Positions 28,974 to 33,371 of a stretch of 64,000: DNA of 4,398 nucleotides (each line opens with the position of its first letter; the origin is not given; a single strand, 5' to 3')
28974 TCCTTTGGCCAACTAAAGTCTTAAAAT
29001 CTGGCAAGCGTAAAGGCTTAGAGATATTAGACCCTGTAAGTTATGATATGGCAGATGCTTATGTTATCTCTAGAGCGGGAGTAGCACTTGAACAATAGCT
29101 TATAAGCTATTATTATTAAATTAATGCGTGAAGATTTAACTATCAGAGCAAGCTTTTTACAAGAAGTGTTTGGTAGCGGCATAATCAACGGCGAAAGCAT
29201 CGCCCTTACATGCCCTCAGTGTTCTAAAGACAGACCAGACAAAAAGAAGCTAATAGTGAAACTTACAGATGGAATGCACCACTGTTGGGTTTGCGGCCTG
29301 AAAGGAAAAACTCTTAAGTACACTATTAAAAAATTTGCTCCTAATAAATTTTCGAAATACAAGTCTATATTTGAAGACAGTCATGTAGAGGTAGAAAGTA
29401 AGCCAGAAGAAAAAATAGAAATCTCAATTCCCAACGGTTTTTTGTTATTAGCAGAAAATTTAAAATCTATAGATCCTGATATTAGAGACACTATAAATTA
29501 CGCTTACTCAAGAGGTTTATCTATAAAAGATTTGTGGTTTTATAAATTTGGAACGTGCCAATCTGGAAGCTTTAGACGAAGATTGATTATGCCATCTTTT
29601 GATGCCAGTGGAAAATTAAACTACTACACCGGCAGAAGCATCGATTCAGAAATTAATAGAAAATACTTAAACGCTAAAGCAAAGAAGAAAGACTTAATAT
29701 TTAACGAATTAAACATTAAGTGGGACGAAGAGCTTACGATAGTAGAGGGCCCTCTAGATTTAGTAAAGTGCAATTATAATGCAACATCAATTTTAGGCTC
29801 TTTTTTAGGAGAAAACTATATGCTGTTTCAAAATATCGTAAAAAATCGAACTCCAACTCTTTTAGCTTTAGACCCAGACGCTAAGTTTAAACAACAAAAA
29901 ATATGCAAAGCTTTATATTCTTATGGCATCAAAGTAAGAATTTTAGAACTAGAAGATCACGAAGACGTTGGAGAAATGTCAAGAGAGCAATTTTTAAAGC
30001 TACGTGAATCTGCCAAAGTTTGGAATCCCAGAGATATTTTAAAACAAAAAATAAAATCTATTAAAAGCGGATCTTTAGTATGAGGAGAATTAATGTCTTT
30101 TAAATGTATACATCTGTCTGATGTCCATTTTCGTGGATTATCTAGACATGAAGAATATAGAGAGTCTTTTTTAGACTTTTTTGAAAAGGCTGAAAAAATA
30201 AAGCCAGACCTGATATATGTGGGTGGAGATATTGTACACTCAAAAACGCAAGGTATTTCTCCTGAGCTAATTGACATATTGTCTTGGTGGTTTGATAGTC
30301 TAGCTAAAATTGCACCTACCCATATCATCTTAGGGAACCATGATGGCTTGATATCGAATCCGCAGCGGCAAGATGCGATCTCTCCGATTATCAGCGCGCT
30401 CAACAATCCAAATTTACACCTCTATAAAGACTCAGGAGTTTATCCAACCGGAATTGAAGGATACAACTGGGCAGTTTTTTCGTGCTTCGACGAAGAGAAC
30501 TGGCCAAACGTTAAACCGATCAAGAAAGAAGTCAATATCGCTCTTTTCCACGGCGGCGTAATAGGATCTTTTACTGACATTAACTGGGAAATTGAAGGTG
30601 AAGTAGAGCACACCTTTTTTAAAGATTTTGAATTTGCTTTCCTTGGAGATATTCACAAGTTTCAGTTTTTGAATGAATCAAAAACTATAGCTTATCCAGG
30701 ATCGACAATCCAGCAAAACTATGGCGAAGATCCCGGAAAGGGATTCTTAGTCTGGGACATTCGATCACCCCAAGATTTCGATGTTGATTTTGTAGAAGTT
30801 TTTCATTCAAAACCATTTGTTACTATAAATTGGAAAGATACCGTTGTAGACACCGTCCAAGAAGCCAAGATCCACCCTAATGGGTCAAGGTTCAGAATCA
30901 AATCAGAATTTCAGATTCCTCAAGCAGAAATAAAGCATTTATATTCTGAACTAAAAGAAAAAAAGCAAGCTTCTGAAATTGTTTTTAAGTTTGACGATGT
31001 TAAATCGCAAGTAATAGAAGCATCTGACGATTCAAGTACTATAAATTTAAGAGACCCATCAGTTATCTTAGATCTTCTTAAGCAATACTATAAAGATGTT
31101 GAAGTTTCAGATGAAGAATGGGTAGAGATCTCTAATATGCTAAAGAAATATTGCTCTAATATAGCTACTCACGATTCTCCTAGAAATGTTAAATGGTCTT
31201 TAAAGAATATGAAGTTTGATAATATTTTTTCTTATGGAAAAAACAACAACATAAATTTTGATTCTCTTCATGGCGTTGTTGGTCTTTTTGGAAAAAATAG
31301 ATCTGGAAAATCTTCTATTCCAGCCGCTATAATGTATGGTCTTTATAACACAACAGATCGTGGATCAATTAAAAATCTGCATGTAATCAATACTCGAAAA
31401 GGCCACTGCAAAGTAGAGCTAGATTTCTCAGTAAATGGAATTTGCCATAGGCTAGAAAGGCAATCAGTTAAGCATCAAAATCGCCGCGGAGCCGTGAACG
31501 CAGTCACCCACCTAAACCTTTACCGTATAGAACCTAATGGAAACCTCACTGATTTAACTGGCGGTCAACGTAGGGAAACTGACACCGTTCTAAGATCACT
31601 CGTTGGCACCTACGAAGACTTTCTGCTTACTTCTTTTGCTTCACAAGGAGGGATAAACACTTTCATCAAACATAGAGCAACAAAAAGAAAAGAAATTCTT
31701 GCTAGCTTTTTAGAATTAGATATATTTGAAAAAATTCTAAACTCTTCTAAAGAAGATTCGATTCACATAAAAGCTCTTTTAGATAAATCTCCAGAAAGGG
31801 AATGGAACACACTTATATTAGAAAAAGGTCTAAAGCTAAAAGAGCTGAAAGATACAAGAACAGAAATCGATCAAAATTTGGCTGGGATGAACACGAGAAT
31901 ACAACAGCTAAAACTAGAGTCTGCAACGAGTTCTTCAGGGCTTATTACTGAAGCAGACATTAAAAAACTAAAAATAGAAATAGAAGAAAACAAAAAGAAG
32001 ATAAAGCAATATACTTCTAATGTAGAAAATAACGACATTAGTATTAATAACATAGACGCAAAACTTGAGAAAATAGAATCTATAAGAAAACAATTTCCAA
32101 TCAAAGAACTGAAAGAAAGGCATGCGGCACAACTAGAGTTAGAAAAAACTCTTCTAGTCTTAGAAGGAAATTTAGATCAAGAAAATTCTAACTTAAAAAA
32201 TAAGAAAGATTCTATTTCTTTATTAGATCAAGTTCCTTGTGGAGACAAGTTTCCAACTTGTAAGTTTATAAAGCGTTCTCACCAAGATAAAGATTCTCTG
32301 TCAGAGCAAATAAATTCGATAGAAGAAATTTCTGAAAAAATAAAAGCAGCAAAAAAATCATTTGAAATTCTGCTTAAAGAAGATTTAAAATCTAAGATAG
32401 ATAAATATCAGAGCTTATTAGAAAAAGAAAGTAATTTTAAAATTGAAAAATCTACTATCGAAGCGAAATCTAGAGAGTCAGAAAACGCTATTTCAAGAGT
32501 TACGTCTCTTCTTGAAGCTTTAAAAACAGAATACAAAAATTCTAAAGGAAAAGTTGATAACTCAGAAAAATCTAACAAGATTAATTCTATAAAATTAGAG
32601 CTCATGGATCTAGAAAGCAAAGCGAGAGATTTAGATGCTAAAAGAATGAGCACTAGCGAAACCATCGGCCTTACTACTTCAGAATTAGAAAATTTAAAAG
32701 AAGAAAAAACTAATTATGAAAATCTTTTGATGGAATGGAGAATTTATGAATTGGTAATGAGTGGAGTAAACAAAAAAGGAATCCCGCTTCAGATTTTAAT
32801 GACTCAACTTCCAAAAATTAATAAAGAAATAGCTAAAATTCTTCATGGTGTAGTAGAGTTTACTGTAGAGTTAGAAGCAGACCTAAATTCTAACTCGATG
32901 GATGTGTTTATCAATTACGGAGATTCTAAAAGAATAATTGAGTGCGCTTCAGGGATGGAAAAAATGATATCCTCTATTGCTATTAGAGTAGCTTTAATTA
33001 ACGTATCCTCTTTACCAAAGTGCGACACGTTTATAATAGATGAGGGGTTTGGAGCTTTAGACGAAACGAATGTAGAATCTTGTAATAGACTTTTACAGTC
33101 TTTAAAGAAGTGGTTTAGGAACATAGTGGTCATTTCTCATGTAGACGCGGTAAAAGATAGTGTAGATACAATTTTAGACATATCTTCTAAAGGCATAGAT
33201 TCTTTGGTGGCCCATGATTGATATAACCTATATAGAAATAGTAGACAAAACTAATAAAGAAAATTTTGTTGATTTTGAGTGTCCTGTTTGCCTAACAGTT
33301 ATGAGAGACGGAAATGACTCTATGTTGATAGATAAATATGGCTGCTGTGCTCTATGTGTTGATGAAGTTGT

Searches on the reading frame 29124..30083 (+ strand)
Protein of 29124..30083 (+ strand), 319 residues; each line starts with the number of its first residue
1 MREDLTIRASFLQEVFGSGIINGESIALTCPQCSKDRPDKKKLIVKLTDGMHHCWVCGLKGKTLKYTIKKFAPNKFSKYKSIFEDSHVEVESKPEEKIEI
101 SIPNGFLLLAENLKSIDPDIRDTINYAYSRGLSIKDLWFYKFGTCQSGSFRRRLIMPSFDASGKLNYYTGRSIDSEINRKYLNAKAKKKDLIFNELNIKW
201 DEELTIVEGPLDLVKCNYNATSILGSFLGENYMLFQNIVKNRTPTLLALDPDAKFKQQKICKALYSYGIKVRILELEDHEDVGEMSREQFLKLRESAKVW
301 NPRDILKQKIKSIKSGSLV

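Call 17: search_protein_families(library=phrogs, proteins=[window:29124-30083:+], max_evalue=0.01)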
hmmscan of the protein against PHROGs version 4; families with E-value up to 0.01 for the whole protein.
window:29124-30083:+ (319 aa): 3 families
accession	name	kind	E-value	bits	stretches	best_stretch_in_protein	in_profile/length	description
phrog_47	-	DNA, RNA and nucleotide metabolism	1.9e-33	117.1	1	21-309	46-345/947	DNA primase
phrog_6444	-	DNA, RNA and nucleotide metabolism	6.5e-08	32.8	1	149-288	199-353/577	DNA primase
phrog_239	-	DNA, RNA and nucleotide metabolism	0.00035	20.6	1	28-212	43-204/801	DNA primase/helicase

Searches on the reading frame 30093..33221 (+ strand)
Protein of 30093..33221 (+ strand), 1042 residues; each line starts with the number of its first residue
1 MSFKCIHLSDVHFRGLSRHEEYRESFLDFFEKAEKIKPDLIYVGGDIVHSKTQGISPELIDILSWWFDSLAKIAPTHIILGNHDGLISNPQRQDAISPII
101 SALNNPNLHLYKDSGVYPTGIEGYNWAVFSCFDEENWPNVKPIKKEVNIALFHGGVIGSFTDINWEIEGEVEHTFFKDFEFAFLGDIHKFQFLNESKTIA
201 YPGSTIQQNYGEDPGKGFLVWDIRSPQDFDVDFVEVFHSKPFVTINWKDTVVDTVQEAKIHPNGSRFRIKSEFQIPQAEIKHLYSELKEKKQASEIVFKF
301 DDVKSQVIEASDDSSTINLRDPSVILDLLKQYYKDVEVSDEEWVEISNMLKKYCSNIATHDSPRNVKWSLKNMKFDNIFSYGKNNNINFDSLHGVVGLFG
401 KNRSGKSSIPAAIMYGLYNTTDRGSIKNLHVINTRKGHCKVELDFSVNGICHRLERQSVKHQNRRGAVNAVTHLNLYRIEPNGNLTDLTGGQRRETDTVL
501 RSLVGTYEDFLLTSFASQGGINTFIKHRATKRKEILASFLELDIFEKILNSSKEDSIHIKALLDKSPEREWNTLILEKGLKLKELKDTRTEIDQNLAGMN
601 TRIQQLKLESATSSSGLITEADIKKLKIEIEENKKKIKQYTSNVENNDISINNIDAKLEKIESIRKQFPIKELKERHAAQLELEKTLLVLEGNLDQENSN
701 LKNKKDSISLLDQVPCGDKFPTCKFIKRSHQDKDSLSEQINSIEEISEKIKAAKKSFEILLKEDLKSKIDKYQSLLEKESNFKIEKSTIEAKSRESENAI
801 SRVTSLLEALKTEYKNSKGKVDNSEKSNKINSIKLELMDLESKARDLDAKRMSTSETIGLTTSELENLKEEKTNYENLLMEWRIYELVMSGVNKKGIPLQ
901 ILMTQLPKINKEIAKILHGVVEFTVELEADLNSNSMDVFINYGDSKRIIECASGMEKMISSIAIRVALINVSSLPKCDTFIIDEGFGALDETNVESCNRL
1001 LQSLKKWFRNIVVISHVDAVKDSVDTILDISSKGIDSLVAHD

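Call 17: search_protein_families(library=phrogs, proteins=[window:30093-33221:+], max_evalue=0.01)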
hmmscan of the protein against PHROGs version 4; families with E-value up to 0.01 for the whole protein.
window:30093-33221:+ (1042 aa): 4 families
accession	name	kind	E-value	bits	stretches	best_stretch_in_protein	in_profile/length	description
phrog_77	-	DNA, RNA and nucleotide metabolism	9.3e-51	174.3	1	268-1028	204-941/967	SbcC-like subunit of palindrome specific endonuclease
phrog_19980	-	unknown function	1.3e-15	57.8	2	934-1033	954-1057/1068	-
phrog_21388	-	DNA, RNA and nucleotide metabolism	0.00016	22.8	1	400-464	41-104/126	exonuclease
phrog_31549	-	unknown function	0.0015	19.5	1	611-656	15-60/153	-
